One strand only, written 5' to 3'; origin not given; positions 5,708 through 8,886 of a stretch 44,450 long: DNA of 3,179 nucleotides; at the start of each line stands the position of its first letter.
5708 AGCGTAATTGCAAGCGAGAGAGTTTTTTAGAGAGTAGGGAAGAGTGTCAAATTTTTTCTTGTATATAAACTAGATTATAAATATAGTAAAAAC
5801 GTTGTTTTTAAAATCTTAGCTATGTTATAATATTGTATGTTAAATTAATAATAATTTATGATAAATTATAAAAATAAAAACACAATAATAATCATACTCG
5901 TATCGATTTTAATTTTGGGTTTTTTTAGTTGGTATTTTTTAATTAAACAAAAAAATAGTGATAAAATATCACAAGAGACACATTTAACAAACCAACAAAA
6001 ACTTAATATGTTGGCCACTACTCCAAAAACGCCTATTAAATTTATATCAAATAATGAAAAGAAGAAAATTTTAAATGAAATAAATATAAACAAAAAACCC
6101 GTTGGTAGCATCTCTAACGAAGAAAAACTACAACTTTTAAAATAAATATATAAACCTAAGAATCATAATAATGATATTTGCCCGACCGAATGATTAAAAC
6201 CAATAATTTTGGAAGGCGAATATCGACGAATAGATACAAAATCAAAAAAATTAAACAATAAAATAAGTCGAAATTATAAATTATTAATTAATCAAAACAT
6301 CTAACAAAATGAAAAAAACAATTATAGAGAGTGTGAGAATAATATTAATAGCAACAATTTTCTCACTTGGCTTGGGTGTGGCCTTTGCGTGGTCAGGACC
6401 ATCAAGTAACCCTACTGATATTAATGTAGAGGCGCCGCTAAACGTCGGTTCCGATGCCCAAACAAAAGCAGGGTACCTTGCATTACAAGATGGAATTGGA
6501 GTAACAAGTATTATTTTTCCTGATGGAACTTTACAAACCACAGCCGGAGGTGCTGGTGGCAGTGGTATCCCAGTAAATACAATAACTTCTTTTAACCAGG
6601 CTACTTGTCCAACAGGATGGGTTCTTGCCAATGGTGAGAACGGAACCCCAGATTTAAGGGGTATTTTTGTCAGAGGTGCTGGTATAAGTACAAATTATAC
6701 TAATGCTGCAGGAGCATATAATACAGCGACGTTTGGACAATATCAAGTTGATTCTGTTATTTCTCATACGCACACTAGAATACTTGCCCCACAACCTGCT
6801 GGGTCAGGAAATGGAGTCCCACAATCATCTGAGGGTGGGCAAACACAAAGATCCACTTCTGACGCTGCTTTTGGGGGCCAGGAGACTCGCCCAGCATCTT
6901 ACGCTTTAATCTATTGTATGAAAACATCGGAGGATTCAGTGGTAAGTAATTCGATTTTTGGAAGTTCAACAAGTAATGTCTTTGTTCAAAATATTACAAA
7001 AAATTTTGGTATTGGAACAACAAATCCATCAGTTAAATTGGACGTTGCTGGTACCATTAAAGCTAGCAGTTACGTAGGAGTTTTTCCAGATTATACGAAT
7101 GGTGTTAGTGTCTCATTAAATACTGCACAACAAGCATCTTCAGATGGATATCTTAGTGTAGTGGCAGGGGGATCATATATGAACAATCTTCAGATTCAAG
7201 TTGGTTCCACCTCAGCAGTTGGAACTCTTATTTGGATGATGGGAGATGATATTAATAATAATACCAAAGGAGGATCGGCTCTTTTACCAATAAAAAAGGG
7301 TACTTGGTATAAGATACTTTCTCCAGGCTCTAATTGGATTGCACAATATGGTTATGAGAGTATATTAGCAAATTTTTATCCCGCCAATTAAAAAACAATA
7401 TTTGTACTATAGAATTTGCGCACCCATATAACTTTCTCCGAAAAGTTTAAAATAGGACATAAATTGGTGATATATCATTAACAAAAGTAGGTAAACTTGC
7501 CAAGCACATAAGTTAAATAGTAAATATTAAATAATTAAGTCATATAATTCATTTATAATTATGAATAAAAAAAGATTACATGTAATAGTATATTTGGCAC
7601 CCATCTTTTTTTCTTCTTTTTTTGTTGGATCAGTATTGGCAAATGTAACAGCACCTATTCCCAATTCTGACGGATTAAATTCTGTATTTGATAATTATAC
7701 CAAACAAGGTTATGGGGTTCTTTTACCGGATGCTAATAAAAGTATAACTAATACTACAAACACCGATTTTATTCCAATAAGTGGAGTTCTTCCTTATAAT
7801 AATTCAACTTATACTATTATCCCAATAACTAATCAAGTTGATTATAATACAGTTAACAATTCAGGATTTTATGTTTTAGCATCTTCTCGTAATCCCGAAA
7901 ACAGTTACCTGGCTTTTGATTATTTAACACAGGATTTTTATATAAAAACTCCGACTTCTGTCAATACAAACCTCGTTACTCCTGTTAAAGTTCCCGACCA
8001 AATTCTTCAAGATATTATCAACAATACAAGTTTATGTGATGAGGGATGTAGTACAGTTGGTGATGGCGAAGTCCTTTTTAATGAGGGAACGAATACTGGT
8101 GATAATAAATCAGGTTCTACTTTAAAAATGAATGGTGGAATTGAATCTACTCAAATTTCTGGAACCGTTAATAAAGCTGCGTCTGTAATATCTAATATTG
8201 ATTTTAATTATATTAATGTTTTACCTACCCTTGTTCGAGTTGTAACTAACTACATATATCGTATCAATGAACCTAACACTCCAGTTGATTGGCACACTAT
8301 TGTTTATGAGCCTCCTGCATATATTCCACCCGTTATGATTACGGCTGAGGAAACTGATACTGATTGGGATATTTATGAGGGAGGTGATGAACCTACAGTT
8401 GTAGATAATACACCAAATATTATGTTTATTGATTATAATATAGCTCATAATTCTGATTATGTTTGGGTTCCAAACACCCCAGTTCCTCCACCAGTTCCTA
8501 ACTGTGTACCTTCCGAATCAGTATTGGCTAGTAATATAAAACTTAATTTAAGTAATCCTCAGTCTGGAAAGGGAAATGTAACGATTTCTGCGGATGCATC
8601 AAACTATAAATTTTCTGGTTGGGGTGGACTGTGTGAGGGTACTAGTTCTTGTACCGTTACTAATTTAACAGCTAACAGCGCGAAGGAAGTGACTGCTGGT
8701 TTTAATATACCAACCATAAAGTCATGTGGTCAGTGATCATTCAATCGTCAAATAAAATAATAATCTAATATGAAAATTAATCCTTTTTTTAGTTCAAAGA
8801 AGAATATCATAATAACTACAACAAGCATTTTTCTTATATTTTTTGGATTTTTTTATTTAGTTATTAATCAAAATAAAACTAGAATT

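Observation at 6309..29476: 23-kb co-directional surface block: adhesin/protease genes fused to a type IV pilus operon (candidate host-interaction system)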

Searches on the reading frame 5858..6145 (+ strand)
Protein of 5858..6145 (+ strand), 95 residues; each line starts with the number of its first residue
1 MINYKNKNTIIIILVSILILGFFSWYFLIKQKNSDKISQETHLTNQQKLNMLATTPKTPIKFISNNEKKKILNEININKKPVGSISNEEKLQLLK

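Call 6: search_protein_families(library=pfam, proteins=[window:5858-6145:+], max_evalue=0.01)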
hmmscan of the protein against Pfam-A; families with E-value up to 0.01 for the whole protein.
window:5858-6145:+ (95 aa): 1 family
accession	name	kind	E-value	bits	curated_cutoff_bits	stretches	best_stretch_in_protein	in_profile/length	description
PF04276.17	DUF443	-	0.0023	18.2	26.2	1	2-57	85-139/202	Protein of unknown function (DUF443)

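Call 39: search_protein_families(library=phrogs, proteins=[window:5858-6145:+], max_evalue=0.1)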
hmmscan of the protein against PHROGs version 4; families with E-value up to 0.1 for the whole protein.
window:5858-6145:+ (95 aa): 0 families

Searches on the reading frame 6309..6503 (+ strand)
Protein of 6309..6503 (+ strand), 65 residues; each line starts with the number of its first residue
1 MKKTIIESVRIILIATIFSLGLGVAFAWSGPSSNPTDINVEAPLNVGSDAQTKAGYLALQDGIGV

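Call 59: find_homologous_proteins(query=A4)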
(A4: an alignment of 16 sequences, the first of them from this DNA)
Query A4 (16 sequences) (65 aa, profile of the alignment): 27 proteins with E <= 0.001 among 1718 candidates.
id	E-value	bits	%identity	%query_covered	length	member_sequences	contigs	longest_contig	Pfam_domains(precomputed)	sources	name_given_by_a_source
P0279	4.6e-18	83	33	94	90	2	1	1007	-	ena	-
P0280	2.0e-17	81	44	91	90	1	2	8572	-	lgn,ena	-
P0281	1.3e-16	78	43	97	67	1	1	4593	-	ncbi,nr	ncbi:MAG: hypothetical protein NUV40_02230, partial [Patescibacteria group bacterium]|nr:hypothetica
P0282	8.4e-16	75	38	80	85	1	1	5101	-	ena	-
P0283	2.9e-15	74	36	97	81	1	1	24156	-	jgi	-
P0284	1.8e-14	71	47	57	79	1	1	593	-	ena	-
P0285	3.1e-14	70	37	94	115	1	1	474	-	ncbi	-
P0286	1.1e-13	69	35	88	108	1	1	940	-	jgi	jgi:hypothetical protein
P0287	1.7e-13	68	42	91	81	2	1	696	-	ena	-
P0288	3.2e-13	67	59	49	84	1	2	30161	-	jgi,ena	-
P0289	6.8e-13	66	44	88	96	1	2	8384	-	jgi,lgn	jgi:hypothetical protein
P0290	1.5e-12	65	34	91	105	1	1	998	-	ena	-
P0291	2.3e-12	64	40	75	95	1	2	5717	-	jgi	-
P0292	2.8e-12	64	50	52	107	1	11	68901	-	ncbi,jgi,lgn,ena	ncbi:MAG TPA: hypothetical protein VJK09_00245 [Candidatus Paceibacterota bacterium]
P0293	3.3e-12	64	42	40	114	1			-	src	-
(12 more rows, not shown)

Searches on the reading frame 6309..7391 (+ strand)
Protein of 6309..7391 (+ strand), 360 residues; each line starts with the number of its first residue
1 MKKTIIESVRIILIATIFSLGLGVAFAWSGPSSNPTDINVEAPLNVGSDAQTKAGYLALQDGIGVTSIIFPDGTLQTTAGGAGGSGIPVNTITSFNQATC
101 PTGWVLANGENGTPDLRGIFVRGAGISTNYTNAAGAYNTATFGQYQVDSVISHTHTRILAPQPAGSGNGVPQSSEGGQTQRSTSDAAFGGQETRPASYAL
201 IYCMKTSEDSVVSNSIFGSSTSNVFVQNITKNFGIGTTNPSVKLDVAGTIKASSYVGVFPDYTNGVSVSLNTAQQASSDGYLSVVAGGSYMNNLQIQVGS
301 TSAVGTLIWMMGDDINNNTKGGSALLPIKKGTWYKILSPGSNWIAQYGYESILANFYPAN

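Call 4: search_protein_families(library=pfam, proteins=[window:6309-7391:+], max_evalue=0.01)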
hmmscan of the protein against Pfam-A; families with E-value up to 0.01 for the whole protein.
window:6309-7391:+ (360 aa): 0 families

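Call 38: search_protein_families(library=pfam, proteins=[window:6309-7391:+], max_evalue=10)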
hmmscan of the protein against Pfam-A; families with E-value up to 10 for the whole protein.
window:6309-7391:+ (360 aa): 0 families

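Call 39: search_protein_families(library=phrogs, proteins=[window:6309-7391:+], max_evalue=0.1)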
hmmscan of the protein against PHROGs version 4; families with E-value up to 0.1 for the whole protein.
window:6309-7391:+ (360 aa): 7 families
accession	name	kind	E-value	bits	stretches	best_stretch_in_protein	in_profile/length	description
phrog_327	-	tail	1.2e-13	52.3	1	77-292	300-527/618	tail protein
phrog_1800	-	tail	9.1e-13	48.9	1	73-206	376-545/545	tail collar fiber protein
phrog_523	-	tail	2.1e-07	31.1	1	74-209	473-640/673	tail collar fiber protein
phrog_8469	-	tail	6.2e-07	30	1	79-162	141-201/303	tail fiber protein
phrog_7489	-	tail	0.00031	20.5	0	169-206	592-629/775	tail fiber protein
phrog_9370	-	tail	0.0021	17.8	1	113-180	355-422/460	tail fiber protein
phrog_4711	-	unknown function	0.0029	18.3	1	113-184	188-260/296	-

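Call 40: search_protein_families(library=ncbifam, proteins=[window:6309-7391:+], max_evalue=0.1)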
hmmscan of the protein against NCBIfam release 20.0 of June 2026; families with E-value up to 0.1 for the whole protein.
window:6309-7391:+ (360 aa): 0 families

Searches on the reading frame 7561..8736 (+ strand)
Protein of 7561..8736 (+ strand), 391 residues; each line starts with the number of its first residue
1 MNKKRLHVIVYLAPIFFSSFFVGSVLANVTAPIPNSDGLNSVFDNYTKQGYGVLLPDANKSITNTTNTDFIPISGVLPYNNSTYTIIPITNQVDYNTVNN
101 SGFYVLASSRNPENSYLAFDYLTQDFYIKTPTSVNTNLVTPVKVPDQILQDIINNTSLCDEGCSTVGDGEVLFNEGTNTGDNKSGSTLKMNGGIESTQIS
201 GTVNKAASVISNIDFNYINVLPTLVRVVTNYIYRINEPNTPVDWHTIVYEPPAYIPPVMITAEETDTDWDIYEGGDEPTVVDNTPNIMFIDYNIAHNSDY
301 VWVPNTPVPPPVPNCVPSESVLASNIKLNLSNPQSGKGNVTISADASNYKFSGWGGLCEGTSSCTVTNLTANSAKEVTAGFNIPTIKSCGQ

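Call 4: search_protein_families(library=pfam, proteins=[window:7561-8736:+], max_evalue=0.01)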
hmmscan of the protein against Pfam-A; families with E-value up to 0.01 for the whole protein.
window:7561-8736:+ (391 aa): 1 family
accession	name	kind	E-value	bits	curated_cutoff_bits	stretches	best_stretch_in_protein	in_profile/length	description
PF18998.6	Flg_new_2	-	0.00011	22.6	23.6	1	339-382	24-70/73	Divergent InlB B-repeat domain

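Call 38: search_protein_families(library=pfam, proteins=[window:7561-8736:+], max_evalue=10)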
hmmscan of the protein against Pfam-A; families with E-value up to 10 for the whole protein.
window:7561-8736:+ (391 aa): 1 family
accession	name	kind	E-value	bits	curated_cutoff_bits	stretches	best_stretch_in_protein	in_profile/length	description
PF18998.6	Flg_new_2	-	0.00011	22.6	23.6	1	339-382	24-70/73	Divergent InlB B-repeat domain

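Call 39: search_protein_families(library=phrogs, proteins=[window:7561-8736:+], max_evalue=0.1)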
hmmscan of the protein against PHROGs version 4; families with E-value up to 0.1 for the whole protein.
window:7561-8736:+ (391 aa): 0 families

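Call 40: search_protein_families(library=ncbifam, proteins=[window:7561-8736:+], max_evalue=0.1)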
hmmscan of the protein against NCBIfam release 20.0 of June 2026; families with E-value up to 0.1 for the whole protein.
window:7561-8736:+ (391 aa): 0 families
